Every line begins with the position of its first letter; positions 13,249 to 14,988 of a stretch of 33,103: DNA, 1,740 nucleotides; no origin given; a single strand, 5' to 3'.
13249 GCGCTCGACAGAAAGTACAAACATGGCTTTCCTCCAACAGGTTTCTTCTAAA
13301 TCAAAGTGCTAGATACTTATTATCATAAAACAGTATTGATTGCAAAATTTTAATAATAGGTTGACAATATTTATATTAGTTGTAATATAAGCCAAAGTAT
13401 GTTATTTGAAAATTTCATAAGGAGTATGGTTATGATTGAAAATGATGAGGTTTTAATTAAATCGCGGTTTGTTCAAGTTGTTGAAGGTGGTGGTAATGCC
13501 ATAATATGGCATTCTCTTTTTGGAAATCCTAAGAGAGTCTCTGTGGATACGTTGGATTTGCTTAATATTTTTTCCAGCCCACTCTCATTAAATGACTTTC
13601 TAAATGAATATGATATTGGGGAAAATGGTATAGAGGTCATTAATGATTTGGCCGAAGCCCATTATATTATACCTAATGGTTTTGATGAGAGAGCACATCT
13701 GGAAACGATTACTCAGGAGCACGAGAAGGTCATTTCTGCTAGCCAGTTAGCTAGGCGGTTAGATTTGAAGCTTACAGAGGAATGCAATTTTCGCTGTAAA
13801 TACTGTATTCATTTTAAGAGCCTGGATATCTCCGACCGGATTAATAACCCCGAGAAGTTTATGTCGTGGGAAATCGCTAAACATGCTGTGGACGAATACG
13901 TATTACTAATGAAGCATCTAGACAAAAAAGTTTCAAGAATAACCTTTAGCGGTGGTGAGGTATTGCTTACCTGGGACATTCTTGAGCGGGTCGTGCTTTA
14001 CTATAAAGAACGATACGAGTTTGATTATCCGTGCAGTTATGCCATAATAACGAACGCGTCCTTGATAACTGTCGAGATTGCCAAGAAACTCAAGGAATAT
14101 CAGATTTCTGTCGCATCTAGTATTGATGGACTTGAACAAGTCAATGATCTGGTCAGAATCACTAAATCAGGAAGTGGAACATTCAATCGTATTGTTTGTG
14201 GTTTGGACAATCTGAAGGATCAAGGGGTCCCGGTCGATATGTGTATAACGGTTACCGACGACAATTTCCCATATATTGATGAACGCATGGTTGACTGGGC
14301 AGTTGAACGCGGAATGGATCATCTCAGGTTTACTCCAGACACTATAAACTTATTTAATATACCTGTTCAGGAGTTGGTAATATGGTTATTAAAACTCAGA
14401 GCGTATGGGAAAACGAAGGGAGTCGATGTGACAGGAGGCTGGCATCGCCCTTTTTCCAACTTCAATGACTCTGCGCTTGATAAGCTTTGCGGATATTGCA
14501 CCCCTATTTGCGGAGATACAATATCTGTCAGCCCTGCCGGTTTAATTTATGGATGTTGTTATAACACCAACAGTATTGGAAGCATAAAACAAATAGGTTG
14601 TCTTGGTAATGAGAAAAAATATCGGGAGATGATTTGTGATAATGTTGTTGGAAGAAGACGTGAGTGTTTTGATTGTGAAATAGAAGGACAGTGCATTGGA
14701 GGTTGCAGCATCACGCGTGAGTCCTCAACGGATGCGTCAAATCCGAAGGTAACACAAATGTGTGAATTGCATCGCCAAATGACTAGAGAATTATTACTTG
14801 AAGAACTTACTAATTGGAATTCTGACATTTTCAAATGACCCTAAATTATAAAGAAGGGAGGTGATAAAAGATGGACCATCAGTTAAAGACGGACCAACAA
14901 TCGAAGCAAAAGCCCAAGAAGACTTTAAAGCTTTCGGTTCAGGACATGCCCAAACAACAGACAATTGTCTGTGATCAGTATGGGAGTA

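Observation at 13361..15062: Self-contained radical SAM/SPASM + unlisted 44-aa Cys-peptide operon: candidate novel RiPP in a CPR-like genome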

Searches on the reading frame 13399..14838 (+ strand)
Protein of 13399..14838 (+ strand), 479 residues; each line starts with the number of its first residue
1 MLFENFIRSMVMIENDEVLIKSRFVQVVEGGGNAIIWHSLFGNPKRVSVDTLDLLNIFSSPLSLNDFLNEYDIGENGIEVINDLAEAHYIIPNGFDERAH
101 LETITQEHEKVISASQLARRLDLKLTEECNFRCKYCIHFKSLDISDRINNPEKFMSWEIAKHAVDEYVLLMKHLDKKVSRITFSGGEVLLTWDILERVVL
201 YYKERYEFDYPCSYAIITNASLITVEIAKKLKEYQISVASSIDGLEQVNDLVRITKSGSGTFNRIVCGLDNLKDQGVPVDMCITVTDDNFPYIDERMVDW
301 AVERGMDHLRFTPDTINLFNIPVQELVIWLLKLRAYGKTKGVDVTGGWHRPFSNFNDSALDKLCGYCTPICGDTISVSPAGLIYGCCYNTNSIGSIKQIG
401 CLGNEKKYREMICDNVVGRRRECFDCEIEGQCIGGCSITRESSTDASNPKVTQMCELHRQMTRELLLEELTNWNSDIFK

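Call 4: search_protein_families(library=pfam, proteins=[window:13399-14838:+], max_evalue=0.1)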
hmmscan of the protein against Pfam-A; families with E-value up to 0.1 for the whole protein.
window:13399-14838:+ (479 aa): 3 families
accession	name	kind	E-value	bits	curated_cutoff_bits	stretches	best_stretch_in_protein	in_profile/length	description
PF04055.27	Radical_SAM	-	1.2e-16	61.8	29.5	1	125-286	3-152/166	Radical SAM superfamily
PF13353.11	Fer4_12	-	7.3e-05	23.5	22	1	127-238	13-113/137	4Fe-4S single cluster domain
PF10686.14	YAcAr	-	0.048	13.9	28.2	0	263-315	15-63/66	YspA, cpYpsA-related SLOG family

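Call 5: search_protein_families(library=ncbifam, proteins=[window:13399-14838:+], max_evalue=0.1)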
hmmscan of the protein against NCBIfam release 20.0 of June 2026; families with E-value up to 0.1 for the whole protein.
window:13399-14838:+ (479 aa): 67 families (the best 25 are shown)
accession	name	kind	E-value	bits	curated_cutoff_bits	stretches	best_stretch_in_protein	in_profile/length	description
NF047865.1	rSAM_PapB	equivalog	9.1e-36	123.7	340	1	121-444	5-324/330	PapB family radical SAM/SPASM ranthipeptide maturase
TIGR04068.1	rSAM_ocin_clost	equivalog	1.5e-29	103.2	500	1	86-275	49-235/462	Cys-rich peptide radical SAM maturase CcpM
TIGR03942.1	sulfatase_rSAM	equivalog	3.2e-29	102.1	349.45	1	127-464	9-352/363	anaerobic sulfatase maturase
NF035951.1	rSAM_RumMC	equivalog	1.9e-28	99.4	720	1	76-273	72-260/510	RumMC family radical SAM sactipeptide maturase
TIGR03906.1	quino_hemo_SAM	equivalog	1e-25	90.4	453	1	104-461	78-439/467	quinohemoprotein amine dehydrogenase maturation protein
TIGR04064.1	rSAM_nif11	equivalog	2.9e-24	85.6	518.7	2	90-273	44-225/459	nif11-like peptide radical SAM maturase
NF038170.1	lachnocin_rSAM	equivalog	2.8e-23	82.5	550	1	118-273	75-224/440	lachnocin radical SAM maturase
TIGR03978.1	rSAM_paired_1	equivalog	7.1e-22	77.8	370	1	99-308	62-264/466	His-Xaa-Ser system radical SAM maturase HxsB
NF040492.1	not_ScfB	exception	9.4e-22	77.5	855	1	49-274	31-244/450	ScfB-related radical SAM/SPASM orphan maturase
NF041707.1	rSAM_YhhB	equivalog_domain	2.3e-21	76.1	445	1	123-275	6-155/369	cyclophane-forming radical SAM/SPASM peptide maturase YhhB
TIGR04136.1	rSAM_FibroRumin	equivalog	6.3e-21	74.7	400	1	22-289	2-267/458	FibroRumin system radical SAM peptide maturase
NF041298.1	rSAM_mat_DynA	equivalog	4.4e-20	71.9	450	1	124-295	6-169/356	dynobactin maturation radical SAM/SPASM protein DynA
TIGR03974.1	rSAM_six_Cys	equivalog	6.7e-20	71.4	425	1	114-273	92-245/451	thioether cross-link-forming SCIFF peptide maturase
NF038107.1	rSAM_NF038107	equivalog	2.3e-17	62.9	600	1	64-289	34-250/444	Cys-every-fifth radical SAM/SPASM peptide maturase CefB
NF041300.1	rSAM_mat_DarW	exception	4.1e-17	62.1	650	1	123-311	45-223/415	radical SAM/SPASM peptide maturase DarW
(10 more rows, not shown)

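Call 6: find_homologous_proteins(query=window:13399-14838:+)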
Query window:13399-14838:+ (479 aa): 99 proteins with E <= 0.001 among 8000 candidates.
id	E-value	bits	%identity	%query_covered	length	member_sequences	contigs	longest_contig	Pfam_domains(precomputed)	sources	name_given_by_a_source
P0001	0.0e+0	1088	100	98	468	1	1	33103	PF04055.28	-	-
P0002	1.8e-195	668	61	98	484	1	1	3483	PF04055.28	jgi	jgi:uncharacterized protein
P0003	1.5e-162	560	54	95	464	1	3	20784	PF04055.28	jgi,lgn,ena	-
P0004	2.0e-147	510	49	97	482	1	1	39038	PF04055.28,PF13353.12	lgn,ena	-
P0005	2.4e-145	503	49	96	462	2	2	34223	PF04055.28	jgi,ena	-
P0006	1.5e-144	501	48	97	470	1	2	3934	PF04055.28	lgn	-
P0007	1.1e-143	498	48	96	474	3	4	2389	PF04055.28,PF13353.12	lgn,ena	-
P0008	4.1e-142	492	48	96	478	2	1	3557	PF04055.28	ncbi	-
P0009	1.4e-141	491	47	97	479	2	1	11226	PF04055.28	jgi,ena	-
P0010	7.0e-140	485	47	96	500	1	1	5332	PF04055.28,PF13353.12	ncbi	-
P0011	7.0e-139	482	47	96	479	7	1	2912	PF04055.28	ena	-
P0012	3.6e-138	479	48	94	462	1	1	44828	PF04055.28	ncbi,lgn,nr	ncbi:MAG: radical SAM protein [Candidatus Azambacteria bacterium]|nr:radical SAM protein [Candidatus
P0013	5.0e-138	479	46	96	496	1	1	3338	PF04055.28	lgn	-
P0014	5.1e-137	476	47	95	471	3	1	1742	PF04055.28,PF13353.12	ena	-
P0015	3.9e-136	473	47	94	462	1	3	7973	PF04055.28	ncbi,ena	ncbi:MAG: radical SAM protein [Patescibacteria group bacterium]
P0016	1.7e-134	467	45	97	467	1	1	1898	PF04055.28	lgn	-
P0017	4.2e-134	466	45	96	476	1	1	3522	PF04055.28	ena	-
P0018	4.0e-133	463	46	95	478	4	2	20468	PF04055.28,PF13353.12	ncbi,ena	-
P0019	1.2e-132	461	45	95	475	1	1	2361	PF04055.28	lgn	-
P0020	1.0e-131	458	45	97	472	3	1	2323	PF04055.28,PF13353.12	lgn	-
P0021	1.4e-131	458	45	94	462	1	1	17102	PF04055.28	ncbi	ncbi:MAG: radical SAM protein [Patescibacteria group bacterium]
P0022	1.6e-131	458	44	97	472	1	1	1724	PF04055.28,PF13353.12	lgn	-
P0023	3.7e-131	456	44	95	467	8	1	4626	PF04055.28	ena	-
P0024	6.6e-131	456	45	97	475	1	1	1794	PF04055.28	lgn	-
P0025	1.9e-129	451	43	97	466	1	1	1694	PF04055.28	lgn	-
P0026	2.6e-129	450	44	96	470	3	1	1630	PF04055.28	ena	-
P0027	3.9e-129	450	46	94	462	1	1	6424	PF04055.28,PF13353.12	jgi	-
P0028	1.7e-128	448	45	97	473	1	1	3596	PF04055.28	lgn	-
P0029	4.5e-128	446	44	97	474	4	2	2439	PF04055.28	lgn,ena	-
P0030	6.2e-128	446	43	97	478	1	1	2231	PF04055.28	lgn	-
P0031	2.2e-127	444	43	98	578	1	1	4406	PF04055.28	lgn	-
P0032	8.9e-127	442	43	95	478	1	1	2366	PF04055.28,PF13353.12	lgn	-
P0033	1.5e-126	441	59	67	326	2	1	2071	PF04055.28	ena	-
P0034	3.0e-126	440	42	98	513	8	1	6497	PF04055.28,PF13353.12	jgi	jgi:uncharacterized protein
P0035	3.1e-126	440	43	95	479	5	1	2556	PF04055.28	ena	-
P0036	4.1e-125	436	43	96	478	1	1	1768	PF04055.28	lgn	-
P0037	5.7e-125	436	45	96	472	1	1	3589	PF04055.28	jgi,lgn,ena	-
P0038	7.4e-125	436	42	97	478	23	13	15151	PF04055.28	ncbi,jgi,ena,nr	ncbi:MAG: arylsulfatase regulator (Fe-S oxidoreductase) [Parcubacteria group bacterium GW2011_GWB1_4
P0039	8.5e-125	435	43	96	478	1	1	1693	PF04055.28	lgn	-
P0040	1.2e-124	435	43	94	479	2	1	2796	PF04055.28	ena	-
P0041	1.6e-124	434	43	94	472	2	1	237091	PF04055.28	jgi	jgi:uncharacterized protein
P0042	1.8e-124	434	43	92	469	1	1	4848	PF04055.28,PF13353.12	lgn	-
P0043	2.3e-124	434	42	96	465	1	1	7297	PF04055.28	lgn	-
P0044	8.1e-124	432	42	96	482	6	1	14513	PF04055.28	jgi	-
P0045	1.5e-123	431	43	94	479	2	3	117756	PF04055.28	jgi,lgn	jgi:uncharacterized protein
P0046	3.5e-123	430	44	94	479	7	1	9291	PF04055.28,PF13353.12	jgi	-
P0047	4.6e-123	430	43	94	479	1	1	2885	PF04055.28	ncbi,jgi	jgi:uncharacterized protein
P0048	6.9e-123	429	42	96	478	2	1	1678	PF04055.28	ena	-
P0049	1.1e-122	428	43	94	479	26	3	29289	PF04055.28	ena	-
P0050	3.6e-122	427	43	94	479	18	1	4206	PF04055.28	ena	-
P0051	3.0e-121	424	42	94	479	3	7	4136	PF04055.28,PF13353.12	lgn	-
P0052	3.1e-121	424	42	94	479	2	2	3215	PF04055.28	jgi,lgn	-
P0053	2.5e-119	417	42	94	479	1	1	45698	PF04055.28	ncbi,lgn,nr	ncbi:MAG: Elp3 protein [Candidatus Magasanikbacteria bacterium]|nr:Elp3 protein [Candidatus Magasani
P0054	2.7e-119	417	42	94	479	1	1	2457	PF04055.28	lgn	-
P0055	8.7e-119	416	42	95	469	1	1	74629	PF04055.28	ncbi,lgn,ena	-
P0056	1.5e-118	415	41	96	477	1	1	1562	PF04055.28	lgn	-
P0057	1.6e-118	415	41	94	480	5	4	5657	PF04055.28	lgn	-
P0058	1.0e-117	412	42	96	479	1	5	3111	PF04055.28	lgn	-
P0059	2.1e-117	411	42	95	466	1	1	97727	PF04055.28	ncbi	-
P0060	4.9e-117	410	41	94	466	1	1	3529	PF04055.28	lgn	-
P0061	2.4e-116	408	41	95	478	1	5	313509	PF04055.28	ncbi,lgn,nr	ncbi:radical SAM protein [Candidatus Uhrbacteria bacterium]|nr:radical SAM protein [Candidatus Uhrba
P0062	1.8e-114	401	40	95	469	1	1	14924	PF04055.28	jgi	jgi:uncharacterized protein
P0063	1.7e-112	395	40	95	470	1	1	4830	PF04055.28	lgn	-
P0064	4.8e-112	393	41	95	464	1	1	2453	PF04055.28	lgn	-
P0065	4.9e-112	393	42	95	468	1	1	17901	PF04055.28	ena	-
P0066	5.0e-112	393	41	95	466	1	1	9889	PF04055.28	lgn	-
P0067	4.4e-111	390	40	91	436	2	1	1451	PF04055.28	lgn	-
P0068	3.6e-110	387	41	95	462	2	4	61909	PF04055.28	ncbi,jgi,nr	ncbi:MAG TPA: radical SAM protein [bacterium]|nr:radical SAM protein [bacterium] HNS33942.1 radical 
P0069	4.2e-109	384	41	96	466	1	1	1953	PF04055.28,PF13353.12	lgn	-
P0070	1.5e-106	375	40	95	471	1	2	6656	PF04055.28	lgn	-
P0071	3.1e-102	361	40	96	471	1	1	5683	PF04055.28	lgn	-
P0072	2.7e-100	355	54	59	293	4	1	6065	PF04055.28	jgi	-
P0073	1.9e-97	345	39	95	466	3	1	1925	PF04055.28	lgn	-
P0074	1.1e-92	329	39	94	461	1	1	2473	PF04055.28,PF13353.12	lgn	-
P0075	1.5e-79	286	35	95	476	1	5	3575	PF04055.28,PF13353.12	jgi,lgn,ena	-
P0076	1.2e-76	277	34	95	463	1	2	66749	PF04055.28,PF13353.12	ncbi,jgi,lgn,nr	ncbi:radical SAM protein [Candidatus Kuenenbacteria bacterium]|nr:radical SAM protein [Candidatus Ku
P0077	1.9e-75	273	32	94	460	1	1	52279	PF04055.28,PF13353.12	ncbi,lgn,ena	-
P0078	1.7e-74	269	33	94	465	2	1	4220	PF04055.28,PF13353.12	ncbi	-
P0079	4.6e-70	255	33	92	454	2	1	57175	PF04055.28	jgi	jgi:uncharacterized protein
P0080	4.5e-66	242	32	94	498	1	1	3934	PF04055.28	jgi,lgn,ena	-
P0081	7.0e-62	228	31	95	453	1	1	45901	PF04055.28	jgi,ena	-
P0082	5.2e-42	162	28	90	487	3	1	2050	PF13186.12,PF04055.28,PF13353.12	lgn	-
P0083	6.6e-42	162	29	93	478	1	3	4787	PF04055.28,PF13353.12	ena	-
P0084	4.9e-40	156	27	97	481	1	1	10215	PF13186.12,PF04055.28,PF13353.12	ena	-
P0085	2.4e-22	98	33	43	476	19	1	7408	PF04055.28,PF13353.12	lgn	-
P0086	2.4e-19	88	29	47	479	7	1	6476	PF04055.28,PF13353.12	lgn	-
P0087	6.7e-19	86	29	43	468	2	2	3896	PF04055.28,PF13353.12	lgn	-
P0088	1.1e-16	79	31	32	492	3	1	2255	PF04055.28,PF13353.12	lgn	-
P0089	1.5e-16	78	36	36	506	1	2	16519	PF04055.28,PF13353.12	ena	-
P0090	3.4e-14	71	31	35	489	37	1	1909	PF04055.28,PF13353.12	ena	-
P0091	3.8e-13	67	30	46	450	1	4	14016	PF04055.28,PF13353.12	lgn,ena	-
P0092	8.8e-13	66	26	87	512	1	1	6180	PF04055.28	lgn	-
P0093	5.1e-12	63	31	32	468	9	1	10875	PF04055.28,PF13353.12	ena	-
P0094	1.0e-8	53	23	66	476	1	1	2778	PF04055.28,PF13353.12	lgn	-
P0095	4.7e-7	47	33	32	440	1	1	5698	PF04055.28,PF13353.12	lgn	-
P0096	2.5e-5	41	22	87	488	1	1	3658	PF04055.28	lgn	-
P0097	3.7e-5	41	25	66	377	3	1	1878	PF04055.28,PF13353.12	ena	-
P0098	1.5e-4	39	28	36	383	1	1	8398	PF04055.28,PF13353.12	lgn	-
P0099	6.1e-4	37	27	37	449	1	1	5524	PF04055.28,PF13353.12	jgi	jgi:uncharacterized protein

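Call 9: find_related_loci(query=A1, collection=genome_contigs, flank=4000)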
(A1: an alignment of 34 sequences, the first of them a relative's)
Query A1 (468 aa) in genome_contigs; peptide patterns used: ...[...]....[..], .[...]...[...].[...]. (x = any residue, [..] = any of these).
600 stretches matched a pattern (row limit reached: there are more); 116 encode a relative of the query (tblastn E <= 1e-3); the best 80 are kept; 80 distinct loci.
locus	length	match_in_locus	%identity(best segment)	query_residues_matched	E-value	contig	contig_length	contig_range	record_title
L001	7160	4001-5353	43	10-459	2e-125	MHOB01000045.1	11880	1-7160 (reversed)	MAG: Candidatus Ryanbacteria bacterium RIFCSPLOWO2_12_FULL_47_9c rifcsplowo2_12_scaffold_31774, whole genome shotgun seq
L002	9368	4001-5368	41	5-459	1e-115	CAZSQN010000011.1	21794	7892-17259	MAG TPA_asm: uncultured Gammaproteobacteria bacterium isolate binchicken_co125_790 genome assembly, contig: NODE_4811_le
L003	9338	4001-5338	41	2-464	4e-115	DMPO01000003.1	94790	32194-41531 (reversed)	MAG TPA_asm: Candidatus Azambacteria bacterium isolate UBA12106 contig_13236, whole genome shotgun sequence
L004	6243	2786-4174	36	3-466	4e-95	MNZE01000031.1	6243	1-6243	MAG: Parcubacteria group bacterium CG2_30_36_38 cg2_3.0_scaffold_13538_c, whole genome shotgun sequence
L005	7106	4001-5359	29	3-461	5e-61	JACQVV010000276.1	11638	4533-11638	MAG: Planctomycetota bacterium isolate NC_groundwater_1472_Ag_S-0.65um_69_29 S_p65_S5_coassembly_k141_2316583, whole gen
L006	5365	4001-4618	34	53-263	7e-22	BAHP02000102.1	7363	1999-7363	Clostridiales bacterium VE202-01 DNA, contig: VE202-01_contig00102, whole genome shotgun sequence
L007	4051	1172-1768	31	61-255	8e-22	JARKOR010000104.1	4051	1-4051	MAG: Candidatus Nanosynbacter sp. isolate D148_maxbin.008 k141_25933, whole genome shotgun sequence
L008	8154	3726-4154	35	109-255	2e-21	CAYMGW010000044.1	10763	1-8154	MAG TPA_asm: uncultured Tissierella sp. isolate binchicken_co152_200 genome assembly, contig: NODE_6340_length_10763_cov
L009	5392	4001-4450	34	109-262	4e-21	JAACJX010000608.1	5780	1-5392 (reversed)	MAG: Ardenticatenia bacterium isolate MAG1 MAG1_33087, whole genome shotgun sequence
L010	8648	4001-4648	31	47-263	1e-18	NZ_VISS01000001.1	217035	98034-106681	Aeribacillus composti strain KCTC 33824 Ga0310557_101, whole genome shotgun sequence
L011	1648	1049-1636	32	68-262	3e-17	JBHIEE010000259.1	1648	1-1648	MAG: Candidatus Aminicenantia bacterium isolate b3.sp2_bin.19 NODE_52493_length_1648_cov_4.915882, whole genome shotgun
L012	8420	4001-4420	33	110-252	2e-16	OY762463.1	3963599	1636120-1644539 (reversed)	MAG: Candidatus Cloacimonadales bacterium isolate 65c66405-a38e-4cb1-a3a4-7640fae4a1c6 genome assembly, chromosome: 1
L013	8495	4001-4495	32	112-284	8e-16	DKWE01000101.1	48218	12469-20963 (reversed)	MAG TPA_asm: Lachnospiraceae bacterium UBA7160 UBA7160_contig_10772, whole genome shotgun sequence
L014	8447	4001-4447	32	110-264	2e-15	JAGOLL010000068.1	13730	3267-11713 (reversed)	MAG: Methanothrix sp. isolate Go_SlDig_bin_454 Go_SlDig_13174_length_13730_cov_10.720356, whole genome shotgun sequence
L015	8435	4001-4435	31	108-255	1e-14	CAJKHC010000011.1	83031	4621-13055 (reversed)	MAG TPA_asm: uncultured Collinsella sp. isolate ERR1600555-bin.13 genome assembly, contig: NODE_293_length_83031_cov_50.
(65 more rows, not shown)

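Call 12: find_related_loci(query=A1, collection=metagenome_contigs, flank=3000)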
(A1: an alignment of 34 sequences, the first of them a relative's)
Query A1 (468 aa) in metagenome_contigs; peptide patterns used: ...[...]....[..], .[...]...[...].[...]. (x = any residue, [..] = any of these).
600 stretches matched a pattern (row limit reached: there are more); 192 encode a relative of the query (tblastn E <= 1e-3); the best 80 are kept; 80 distinct loci.
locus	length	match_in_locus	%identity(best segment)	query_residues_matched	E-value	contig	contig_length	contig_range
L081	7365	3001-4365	49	3-460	1e-149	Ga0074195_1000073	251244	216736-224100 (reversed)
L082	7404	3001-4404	44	1-466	8e-137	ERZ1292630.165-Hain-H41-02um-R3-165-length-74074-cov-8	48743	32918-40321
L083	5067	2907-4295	44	5-465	2e-137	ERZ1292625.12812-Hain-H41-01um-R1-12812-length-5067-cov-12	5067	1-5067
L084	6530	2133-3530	42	2-462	1e-128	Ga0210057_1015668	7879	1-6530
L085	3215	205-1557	42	10-459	6e-129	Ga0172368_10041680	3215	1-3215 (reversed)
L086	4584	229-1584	42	9-459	5e-120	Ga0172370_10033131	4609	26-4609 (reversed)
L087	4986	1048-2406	42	8-459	8e-113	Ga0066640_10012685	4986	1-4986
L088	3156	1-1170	41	73-452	3e-100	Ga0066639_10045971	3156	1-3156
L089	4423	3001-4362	36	5-459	3e-90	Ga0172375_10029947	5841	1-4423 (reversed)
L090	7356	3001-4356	42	9-459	3e-123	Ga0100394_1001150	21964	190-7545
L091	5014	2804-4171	33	2-457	1e-76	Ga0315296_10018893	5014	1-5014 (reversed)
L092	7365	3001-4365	41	5-457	5e-115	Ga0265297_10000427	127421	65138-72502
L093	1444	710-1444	46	7-252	6e-66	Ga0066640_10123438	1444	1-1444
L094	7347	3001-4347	32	8-458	2e-58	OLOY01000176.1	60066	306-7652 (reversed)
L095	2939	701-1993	30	21-459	5e-53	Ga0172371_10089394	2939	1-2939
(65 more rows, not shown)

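Call 14: find_encoding_contigs(protein=P0002, flank=3000, max_places=2)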
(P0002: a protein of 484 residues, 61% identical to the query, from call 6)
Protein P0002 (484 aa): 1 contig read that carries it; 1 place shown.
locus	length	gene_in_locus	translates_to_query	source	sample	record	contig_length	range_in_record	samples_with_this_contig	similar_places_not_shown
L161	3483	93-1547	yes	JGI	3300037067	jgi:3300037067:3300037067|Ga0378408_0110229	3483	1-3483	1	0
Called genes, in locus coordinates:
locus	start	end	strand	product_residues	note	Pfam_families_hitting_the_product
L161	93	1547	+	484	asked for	PF04055:Radical_SAM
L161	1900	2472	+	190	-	PF02545:Maf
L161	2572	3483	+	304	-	?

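Call 15: find_encoding_contigs(protein=P0003, flank=3000, max_places=2)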
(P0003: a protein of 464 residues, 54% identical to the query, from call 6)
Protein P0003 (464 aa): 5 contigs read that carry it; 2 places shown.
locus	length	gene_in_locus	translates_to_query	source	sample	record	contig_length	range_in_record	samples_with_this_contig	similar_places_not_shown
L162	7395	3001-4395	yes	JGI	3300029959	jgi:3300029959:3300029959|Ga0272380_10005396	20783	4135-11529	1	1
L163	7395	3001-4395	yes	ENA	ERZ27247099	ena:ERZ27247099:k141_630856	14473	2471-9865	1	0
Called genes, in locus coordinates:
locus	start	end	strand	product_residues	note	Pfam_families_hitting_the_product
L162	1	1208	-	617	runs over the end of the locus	PF10412:TrwB_AAD_bind (weak), PF12696:TraG-D_C (faint), PF23477:zf_Tbcl_2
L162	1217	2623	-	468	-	PF26449:DUF8128 (weak)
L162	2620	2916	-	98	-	-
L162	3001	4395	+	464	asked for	PF04055:Radical_SAM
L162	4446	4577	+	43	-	-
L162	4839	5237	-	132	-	PF00072:Response_reg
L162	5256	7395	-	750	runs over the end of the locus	PF16927:HisKA_7TM, PF01590:GAF, PF13185:GAF_2, PF13492:GAF_3, PF00512:HisKA (weak), PF02518:HATPase_c, PF13581:HATPase_c_2 (weak), PF13589:HATPase_c_3 (weak)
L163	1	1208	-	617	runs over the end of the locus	PF10412:TrwB_AAD_bind (weak), PF12696:TraG-D_C (faint), PF23477:zf_Tbcl_2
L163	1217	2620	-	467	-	PF26449:DUF8128 (weak)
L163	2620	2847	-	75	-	-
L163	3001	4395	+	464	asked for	PF04055:Radical_SAM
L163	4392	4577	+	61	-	-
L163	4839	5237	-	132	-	PF00072:Response_reg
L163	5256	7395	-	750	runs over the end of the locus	PF16927:HisKA_7TM, PF01590:GAF, PF13185:GAF_2, PF13492:GAF_3, PF00512:HisKA (weak), PF02518:HATPase_c, PF13581:HATPase_c_2 (weak), PF13589:HATPase_c_3 (weak)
